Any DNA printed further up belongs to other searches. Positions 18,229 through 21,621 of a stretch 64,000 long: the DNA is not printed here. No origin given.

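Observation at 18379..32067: The RiPP island appears to be under layered sigma-54 control and carries its own export and immunity-like module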

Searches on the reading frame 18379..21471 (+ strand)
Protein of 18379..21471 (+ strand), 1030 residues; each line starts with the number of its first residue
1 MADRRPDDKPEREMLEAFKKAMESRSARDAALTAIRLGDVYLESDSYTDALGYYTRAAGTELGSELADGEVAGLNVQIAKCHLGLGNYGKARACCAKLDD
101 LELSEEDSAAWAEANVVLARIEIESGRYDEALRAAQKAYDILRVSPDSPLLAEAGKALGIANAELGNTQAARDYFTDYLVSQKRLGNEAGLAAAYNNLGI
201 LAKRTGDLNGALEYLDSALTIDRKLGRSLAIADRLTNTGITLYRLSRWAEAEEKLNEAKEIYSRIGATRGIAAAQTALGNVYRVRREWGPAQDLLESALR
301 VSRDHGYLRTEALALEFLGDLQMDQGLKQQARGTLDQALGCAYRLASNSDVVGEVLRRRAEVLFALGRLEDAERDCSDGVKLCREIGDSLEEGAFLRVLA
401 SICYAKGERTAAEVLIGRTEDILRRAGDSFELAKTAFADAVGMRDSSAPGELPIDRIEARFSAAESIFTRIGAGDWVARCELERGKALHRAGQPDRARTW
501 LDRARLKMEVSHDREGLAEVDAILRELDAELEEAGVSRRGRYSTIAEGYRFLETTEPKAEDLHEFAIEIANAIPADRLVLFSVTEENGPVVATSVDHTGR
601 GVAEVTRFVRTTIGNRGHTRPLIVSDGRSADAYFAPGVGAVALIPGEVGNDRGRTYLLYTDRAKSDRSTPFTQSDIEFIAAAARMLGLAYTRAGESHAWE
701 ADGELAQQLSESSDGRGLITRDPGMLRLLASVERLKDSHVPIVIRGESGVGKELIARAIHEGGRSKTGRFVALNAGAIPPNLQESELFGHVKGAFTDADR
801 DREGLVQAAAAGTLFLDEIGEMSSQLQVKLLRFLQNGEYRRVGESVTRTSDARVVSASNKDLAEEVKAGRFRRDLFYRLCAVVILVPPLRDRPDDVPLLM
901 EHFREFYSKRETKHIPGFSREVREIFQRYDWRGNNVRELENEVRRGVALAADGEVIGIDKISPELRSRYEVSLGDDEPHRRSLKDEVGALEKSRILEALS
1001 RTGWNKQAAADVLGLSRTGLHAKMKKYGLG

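Call 4: search_protein_families(library=pfam, proteins=[window:18379-21471:+], max_evalue=0.01)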
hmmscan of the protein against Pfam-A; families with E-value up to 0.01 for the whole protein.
window:18379-21471:+ (1030 aa): 18 families
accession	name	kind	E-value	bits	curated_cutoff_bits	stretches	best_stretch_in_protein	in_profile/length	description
PF00158.32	Sigma54_activat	-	1.3e-60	204.3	20.2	1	718-884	1-167/168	Sigma-54 interaction domain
PF13424.12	TPR_12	-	1.9e-35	121.4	30.1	3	191-262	2-75/77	Tetratricopeptide repeat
PF07719.23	TPR_2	-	2.1e-21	74.7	27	1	192-223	1-32/34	Tetratricopeptide repeat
PF17874.7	TPR_MalT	-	6.3e-20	72.2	45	2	273-444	41-210/336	MalT-like TPR region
PF14532.12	Sigma54_activ_2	-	2.9e-18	66.9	25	1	725-889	7-138/138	Sigma-54 interaction domain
PF25601.1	AAA_lid_14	-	3.1e-18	65.8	27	1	890-969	1-78/87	AAA+ ATPase lid domain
PF00515.34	TPR_1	-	2.2e-15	56.1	27.8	1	192-224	1-33/34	Tetratricopeptide repeat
PF02954.25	HTH_8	-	9e-14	51.4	22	1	990-1027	5-42/42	Bacterial regulatory protein, Fis family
PF13374.12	TPR_10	-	6e-09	36.1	27.5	1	191-221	1-31/42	Tetratricopeptide repeat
PF13432.12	TPR_16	-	5.4e-08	33.6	32.7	0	118-179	3-58/65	Tetratricopeptide repeat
PF13428.12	TPR_14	-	1.1e-07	32.3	23.5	0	113-151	2-37/44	Tetratricopeptide repeat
PF13181.12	TPR_8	-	3.7e-07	30.2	25.7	1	192-224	1-33/34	Tetratricopeptide repeat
PF14559.12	TPR_19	-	3.7e-06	27.6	25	0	42-99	2-52/68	Tetratricopeptide repeat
PF07728.20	AAA_5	-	2.4e-05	24.8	22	1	742-860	2-123/139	AAA domain (dynein-related subfamily)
PF13176.12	TPR_7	-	0.0002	21.6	27.9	0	194-226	1-33/36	Tetratricopeptide repeat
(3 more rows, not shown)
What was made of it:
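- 18379..21471 (+): EBP1: a TPR/MalT-like sensor region, a sigma-54 AAA+ domain (GAFTDA loop) and HTH_8, with no receiver domain. Pfam match in call 4.
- Checked: EBP1: 18379-21471 encodes a 1030-aa protein with TPR/MalT-like repeats, a Sigma54_activat domain (204 bits), an AAA lid and HTH_8 (call 4).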

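Call 27: find_homologous_proteins(query=window:18379-21471:+)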
Query window:18379-21471:+ (1030 aa): 386 proteins with E <= 0.001 among 8000 candidates; the best 120 are listed.
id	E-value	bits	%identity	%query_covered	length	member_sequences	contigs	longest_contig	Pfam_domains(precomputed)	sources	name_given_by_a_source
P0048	0.0e+0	2201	97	100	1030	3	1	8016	PF13428.13,PF14532.13,PF07728.21,PF13374.13,PF14559.13,PF00158.33,PF17874.8,PF25601.2,PF02954.26,PF00515.35,PF13424.13,PF21033.5,PF13432.13,PF13181.13,PF07719.24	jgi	jgi:DNA-binding NtrC family response regulator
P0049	0.0e+0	1896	84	100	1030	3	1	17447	PF13428.13,PF14532.13,PF13374.13,PF14559.13,PF00158.33,PF17874.8,PF25601.2,PF02954.26,PF00515.35,PF13424.13,PF21033.5,PF13432.13,PF13181.13,PF07719.24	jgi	-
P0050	0.0e+0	1844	81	100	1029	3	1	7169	PF13428.13,PF14532.13,PF13374.13,PF00158.33,PF17874.8,PF25601.2,PF02954.26,PF00515.35,PF13424.13,PF21033.5,PF13432.13,PF13181.13,PF07719.24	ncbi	-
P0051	0.0e+0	1836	82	99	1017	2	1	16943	PF13176.13,PF24885.2,PF13428.13,PF14532.13,PF13374.13,PF14559.13,PF00158.33,PF17874.8,PF25601.2,PF02954.26,PF00515.35,PF13424.13,PF21033.5,PF13432.13,PF13181.13,PF07719.24,PF13174.13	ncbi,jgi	-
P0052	0.0e+0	1724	77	100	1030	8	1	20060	PF13176.13,PF13428.13,PF14532.13,PF07728.21,PF13374.13,PF14559.13,PF00158.33,PF17874.8,PF25601.2,PF02954.26,PF00515.35,PF13424.13,PF21033.5,PF14938.13,PF13432.13,PF13181.13,PF07719.24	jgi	jgi:DNA-binding NtrC family response regulator/tetratricopeptide (TPR) repeat protein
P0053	0.0e+0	1696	75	100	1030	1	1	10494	PF13176.13,PF13428.13,PF14532.13,PF13374.13,PF14559.13,PF00158.33,PF17874.8,PF25601.2,PF02954.26,PF00515.35,PF13424.13,PF21033.5,PF14938.13,PF13432.13,PF13181.13,PF07719.24,PF13174.13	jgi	jgi:DNA-binding NtrC family response regulator/tetratricopeptide (TPR) repeat protein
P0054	0.0e+0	1694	76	100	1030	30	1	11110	PF13428.13,PF14532.13,PF13374.13,PF07721.21,PF14559.13,PF00158.33,PF17874.8,PF25601.2,PF02954.26,PF00515.35,PF13424.13,PF21033.5,PF14938.13,PF13432.13,PF13181.13,PF07719.24,PF13174.13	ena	-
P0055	0.0e+0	1694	76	99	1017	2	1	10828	PF13428.13,PF14532.13,PF07728.21,PF13374.13,PF07721.21,PF14559.13,PF00158.33,PF17874.8,PF25601.2,PF02954.26,PF00515.35,PF13424.13,PF21033.5,PF14938.13,PF13432.13,PF13181.13,PF07719.24,PF13174.13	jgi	jgi:DNA-binding NtrC family response regulator/tetratricopeptide (TPR) repeat protein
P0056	0.0e+0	1692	76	99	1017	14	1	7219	PF13414.13,PF13176.13,PF13428.13,PF14532.13,PF13374.13,PF14559.13,PF00158.33,PF17874.8,PF25601.2,PF02954.26,PF00515.35,PF13424.13,PF13432.13,PF13181.13,PF07719.24,PF13174.13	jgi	jgi:DNA-binding NtrC family response regulator/tetratricopeptide (TPR) repeat protein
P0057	0.0e+0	1690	75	100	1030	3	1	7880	PF13414.13,PF13176.13,PF13428.13,PF14532.13,PF13374.13,PF14559.13,PF00158.33,PF17874.8,PF25601.2,PF02954.26,PF00515.35,PF13424.13,PF21033.5,PF13432.13,PF13181.13,PF07719.24,PF13174.13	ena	-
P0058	0.0e+0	1681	76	99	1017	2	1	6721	PF10602.16,PF13414.13,PF24885.2,PF13428.13,PF14532.13,PF13374.13,PF14559.13,PF00158.33,PF17874.8,PF25601.2,PF02954.26,PF00515.35,PF13424.13,PF21033.5,PF13432.13,PF13181.13,PF07719.24,PF13174.13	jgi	-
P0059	0.0e+0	1677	75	99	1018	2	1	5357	PF13428.13,PF14532.13,PF13374.13,PF14559.13,PF00158.33,PF17874.8,PF25601.2,PF02954.26,PF00515.35,PF13424.13,PF21033.5,PF14938.13,PF13432.13,PF13181.13,PF07719.24,PF13174.13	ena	-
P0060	0.0e+0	1674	75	99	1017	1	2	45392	PF13176.13,PF13428.13,PF14532.13,PF13374.13,PF14559.13,PF00158.33,PF17874.8,PF25601.2,PF02954.26,PF00515.35,PF13424.13,PF21033.5,PF13432.13,PF13181.13,PF07719.24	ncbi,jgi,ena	-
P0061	0.0e+0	1659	75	99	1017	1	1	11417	PF13414.13,PF24885.2,PF13428.13,PF14532.13,PF13374.13,PF14559.13,PF00158.33,PF17874.8,PF25601.2,PF02954.26,PF00515.35,PF13424.13,PF13432.13,PF13181.13,PF07719.24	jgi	-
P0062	0.0e+0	1655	74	99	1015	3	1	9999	PF13414.13,PF13176.13,PF13428.13,PF14532.13,PF13374.13,PF14559.13,PF00158.33,PF17874.8,PF25601.2,PF02954.26,PF00515.35,PF13424.13,PF21033.5,PF14938.13,PF13432.13,PF13181.13,PF07719.24,PF13174.13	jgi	-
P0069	0.0e+0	1577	71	100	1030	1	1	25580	PF13176.13,PF13428.13,PF14532.13,PF07728.21,PF13374.13,PF14559.13,PF00158.33,PF17874.8,PF25601.2,PF02954.26,PF00515.35,PF13424.13,PF21033.5,PF13432.13,PF13181.13,PF07719.24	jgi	jgi:DNA-binding NtrC family response regulator/tetratricopeptide (TPR) repeat protein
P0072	0.0e+0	1564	69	100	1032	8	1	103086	PF13176.13,PF24885.2,PF13428.13,PF14532.13,PF13374.13,PF14559.13,PF00158.33,PF17874.8,PF25601.2,PF02954.26,PF00515.35,PF18024.8,PF13424.13,PF21033.5,PF13432.13,PF13181.13,PF07719.24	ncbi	-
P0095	0.0e+0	1106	55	100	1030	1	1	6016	PF13176.13,PF24885.2,PF13428.13,PF14532.13,PF07728.21,PF13374.13,PF07721.21,PF14559.13,PF00158.33,PF17874.8,PF25601.2,PF02954.26,PF00515.35,PF13424.13,PF14938.13,PF13432.13,PF13181.13,PF07719.24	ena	-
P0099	0.0e+0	1096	54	100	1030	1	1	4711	PF13176.13,PF24885.2,PF13428.13,PF14532.13,PF07728.21,PF13374.13,PF14559.13,PF00158.33,PF17874.8,PF25601.2,PF02954.26,PF00515.35,PF13424.13,PF14938.13,PF13432.13,PF13181.13,PF07719.24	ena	-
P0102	0.0e+0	1086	54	100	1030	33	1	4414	PF10602.16,PF13431.13,PF13176.13,PF24885.2,PF13428.13,PF14532.13,PF07728.21,PF13374.13,PF14559.13,PF00158.33,PF17874.8,PF25601.2,PF02954.26,PF00515.35,PF13424.13,PF14938.13,PF13181.13,PF07719.24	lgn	-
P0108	0.0e+0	1073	54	100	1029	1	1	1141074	PF13176.13,PF24885.2,PF13428.13,PF14532.13,PF13374.13,PF14559.13,PF00158.33,PF17874.8,PF25601.2,PF02954.26,PF00515.35,PF18024.8,PF13424.13,PF14938.13,PF13432.13,PF13181.13,PF07719.24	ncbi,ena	-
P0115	0.0e+0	1058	53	100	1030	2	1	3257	PF13428.13,PF14532.13,PF07728.21,PF13374.13,PF14559.13,PF00158.33,PF17874.8,PF25601.2,PF02954.26,PF00515.35,PF13424.13,PF13432.13,PF13181.13,PF07719.24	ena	-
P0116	0.0e+0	1057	54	99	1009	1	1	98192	PF13176.13,PF13428.13,PF14532.13,PF07728.21,PF13374.13,PF14559.13,PF00158.33,PF17874.8,PF25601.2,PF02954.26,PF00515.35,PF18024.8,PF13424.13,PF21033.5,PF14938.13,PF13432.13,PF13181.13,PF07719.24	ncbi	ncbi:MAG: sigma 54-interacting transcriptional regulator [Candidatus Eisenbacteria bacterium]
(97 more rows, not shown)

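Call 28: find_encoding_contigs(protein=P0108, flank=10000, max_places=1)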
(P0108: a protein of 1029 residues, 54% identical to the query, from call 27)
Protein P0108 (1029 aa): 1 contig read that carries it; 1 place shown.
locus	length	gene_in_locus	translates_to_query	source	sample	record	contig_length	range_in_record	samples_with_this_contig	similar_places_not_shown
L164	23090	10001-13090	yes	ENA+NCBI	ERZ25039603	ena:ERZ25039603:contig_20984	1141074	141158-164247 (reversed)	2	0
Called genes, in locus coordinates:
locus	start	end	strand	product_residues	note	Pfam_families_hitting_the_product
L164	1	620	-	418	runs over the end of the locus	PF00266:Aminotran_5, PF01041:DegT_DnrJ_EryC1 (weak)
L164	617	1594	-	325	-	PF13424:TPR_12 (faint)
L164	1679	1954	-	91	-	-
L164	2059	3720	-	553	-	PF02554:CstA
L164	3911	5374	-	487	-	PF00990:GGDEF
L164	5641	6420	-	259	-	-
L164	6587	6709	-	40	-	-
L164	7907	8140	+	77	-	PF12796:Ank_2, PF13606:Ank_3 (faint), PF13637:Ank_4, PF13857:Ank_5 (faint), PF00023:Ank (weak)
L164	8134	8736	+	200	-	PF12796:Ank_2, PF13606:Ank_3 (faint), PF13857:Ank_5 (weak), PF00023:Ank (weak), PF12796:Ank_2, PF13637:Ank_4 (weak)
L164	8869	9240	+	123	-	-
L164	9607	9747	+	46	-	-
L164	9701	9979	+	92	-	-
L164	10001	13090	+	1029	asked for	PF17874:TPR_MalT, PF13424:TPR_12, PF17874:TPR_MalT, PF13424:TPR_12, PF00158:Sigma54_activat, PF14532:Sigma54_activ_2, PF25601:AAA_lid_14, PF02954:HTH_8, +13 more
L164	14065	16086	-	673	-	PF02129:Peptidase_S15 (weak), PF00326:Peptidase_S9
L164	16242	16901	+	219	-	PF00857:Isochorismatase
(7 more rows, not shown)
